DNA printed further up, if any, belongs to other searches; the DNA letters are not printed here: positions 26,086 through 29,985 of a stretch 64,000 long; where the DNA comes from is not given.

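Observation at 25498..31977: Single in-frame TAG separates a 132-codon ORF from a 2013-codon ORF in the same frame (39 stop-free nt between them)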

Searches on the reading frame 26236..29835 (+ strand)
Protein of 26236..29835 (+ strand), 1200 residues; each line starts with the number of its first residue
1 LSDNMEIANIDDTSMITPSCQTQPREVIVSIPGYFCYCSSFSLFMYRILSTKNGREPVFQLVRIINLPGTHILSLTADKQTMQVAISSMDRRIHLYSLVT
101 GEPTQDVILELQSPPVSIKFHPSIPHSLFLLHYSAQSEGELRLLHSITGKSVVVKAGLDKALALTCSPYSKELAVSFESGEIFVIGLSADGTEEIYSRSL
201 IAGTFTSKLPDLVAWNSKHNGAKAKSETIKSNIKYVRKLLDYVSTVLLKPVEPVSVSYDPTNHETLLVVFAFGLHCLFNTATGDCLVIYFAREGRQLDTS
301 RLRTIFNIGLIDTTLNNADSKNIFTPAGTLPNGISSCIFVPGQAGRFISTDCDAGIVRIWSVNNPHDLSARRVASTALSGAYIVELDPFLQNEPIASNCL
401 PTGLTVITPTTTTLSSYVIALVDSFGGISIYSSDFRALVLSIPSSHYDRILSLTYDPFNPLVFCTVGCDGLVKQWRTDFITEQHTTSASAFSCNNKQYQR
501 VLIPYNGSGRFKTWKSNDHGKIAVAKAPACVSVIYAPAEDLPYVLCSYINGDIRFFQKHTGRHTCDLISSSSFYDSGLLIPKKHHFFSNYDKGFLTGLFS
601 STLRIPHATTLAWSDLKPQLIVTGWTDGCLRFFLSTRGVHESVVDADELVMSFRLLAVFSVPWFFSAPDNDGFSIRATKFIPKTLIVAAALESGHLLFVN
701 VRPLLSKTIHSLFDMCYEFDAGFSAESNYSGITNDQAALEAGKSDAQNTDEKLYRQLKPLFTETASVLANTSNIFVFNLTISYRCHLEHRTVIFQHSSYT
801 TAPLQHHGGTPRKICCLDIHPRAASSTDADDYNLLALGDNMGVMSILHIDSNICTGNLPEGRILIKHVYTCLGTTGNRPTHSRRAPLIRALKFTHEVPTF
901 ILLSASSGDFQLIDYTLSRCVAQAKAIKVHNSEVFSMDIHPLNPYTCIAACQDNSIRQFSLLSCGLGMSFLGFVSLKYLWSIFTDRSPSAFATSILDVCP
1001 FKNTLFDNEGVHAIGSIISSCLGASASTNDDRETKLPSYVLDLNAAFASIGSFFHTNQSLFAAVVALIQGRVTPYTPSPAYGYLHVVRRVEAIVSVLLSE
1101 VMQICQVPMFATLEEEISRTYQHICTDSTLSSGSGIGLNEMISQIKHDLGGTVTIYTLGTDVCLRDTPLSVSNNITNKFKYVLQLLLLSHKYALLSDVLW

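Call 59: predict_structure(alignment_id=A5)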
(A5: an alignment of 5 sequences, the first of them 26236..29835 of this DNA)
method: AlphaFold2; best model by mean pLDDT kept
length: 1200 residues; sequences in the alignment: 5
mean_pLDDT: 36.4   pTM: 0.32
mean pLDDT of the five models: 36.4, 33.8, 32.8, 31.7, 29.5
residues with pLDDT >= 90: 0; 70-90: 40; 50-70: 149; < 50: 1011
segments of 3 or more residues with pLDDT < 50: 1-30, 50-57, 135-137, 158-161, 163-611, 614-616, 618-620, 625-630, 634-673, 706-773, 778-811, 821-833, 851-952, 954-1200
pLDDT, mean of each block of 10 residues (from residue 1): 23 24 34 60 65 43 66 67 73 76 71 67 65 56 68 56 43 30 33 29 25 36 39 44 36 36 37 26 28 30 27 25 24 31 34 36 31 35 37 26 28 35 35 30 27 30 31 32 20 19 20 22 24 31 37 41 34 25 24 24 29 49 49 39 26 32 35 54 61 60 49 33 26 27 31 35 41 48 27 29 29 54 36 52 52 43 40 29 34 37 36 32 30 37 37 43 30 33 33 32 29 30 29 29 33 28 32 25 22 26 26 32 28 29 34 26 26 33 34 32
secondary structure, 60 per line:
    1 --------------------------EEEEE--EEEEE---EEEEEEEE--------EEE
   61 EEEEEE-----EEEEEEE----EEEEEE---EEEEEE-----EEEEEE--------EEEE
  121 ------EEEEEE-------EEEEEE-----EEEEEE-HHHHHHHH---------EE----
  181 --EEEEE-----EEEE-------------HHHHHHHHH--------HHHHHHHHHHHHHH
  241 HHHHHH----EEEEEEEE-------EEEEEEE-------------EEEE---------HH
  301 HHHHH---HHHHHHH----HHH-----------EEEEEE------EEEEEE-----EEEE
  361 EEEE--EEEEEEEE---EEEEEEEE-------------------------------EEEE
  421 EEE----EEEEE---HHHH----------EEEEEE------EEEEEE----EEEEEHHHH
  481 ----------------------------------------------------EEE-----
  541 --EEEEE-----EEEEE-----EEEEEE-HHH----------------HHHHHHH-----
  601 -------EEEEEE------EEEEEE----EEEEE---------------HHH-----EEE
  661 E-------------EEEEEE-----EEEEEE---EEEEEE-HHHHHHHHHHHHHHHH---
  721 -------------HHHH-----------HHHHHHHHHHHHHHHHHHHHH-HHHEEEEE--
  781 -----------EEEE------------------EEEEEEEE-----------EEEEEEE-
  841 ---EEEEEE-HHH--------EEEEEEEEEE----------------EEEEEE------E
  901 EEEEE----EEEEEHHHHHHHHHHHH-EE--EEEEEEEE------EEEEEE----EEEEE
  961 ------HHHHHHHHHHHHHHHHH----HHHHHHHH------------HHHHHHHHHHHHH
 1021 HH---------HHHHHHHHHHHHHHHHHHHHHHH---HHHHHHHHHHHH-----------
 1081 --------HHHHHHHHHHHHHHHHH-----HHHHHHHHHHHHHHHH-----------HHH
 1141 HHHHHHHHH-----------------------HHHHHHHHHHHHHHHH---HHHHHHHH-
elements in order (helices of 4 or more, strands of 3 or more residues): E27-31 E34-38 E42-49 E58-66 E72-78 E83-88 E92-97 E103-108 E117-120 E127-132 E140-145 E151-156 H158-165 E183-187 E193-196 H210-218 H227-246 E251-258 E266-272 E286-289 H299-305 H309-315 E334-339 E346-351 E357-364 E367-374 E378-385 E417-423 E428-432 H436-439 E450-455 E462-467 E472-476 H477-480 E533-535 E543-547 E553-557 E563-568 H589-595 E608-613 E620-625 E630-634 E658-661 E675-680 E686-691 E695-700 H702-717 H734-737 H749-769 E774-778 E792-795 E814-821 E833-839 E844-849 E862-871 E888-893 E900-905 E910-914 H915-926 E932-939 E946-951 E956-960 H967-983 H988-995 H1008-1022 H1032-1054 H1058-1069 H1089-1105 H1111-1126 H1138-1149 H1173-1188 H1192-1199
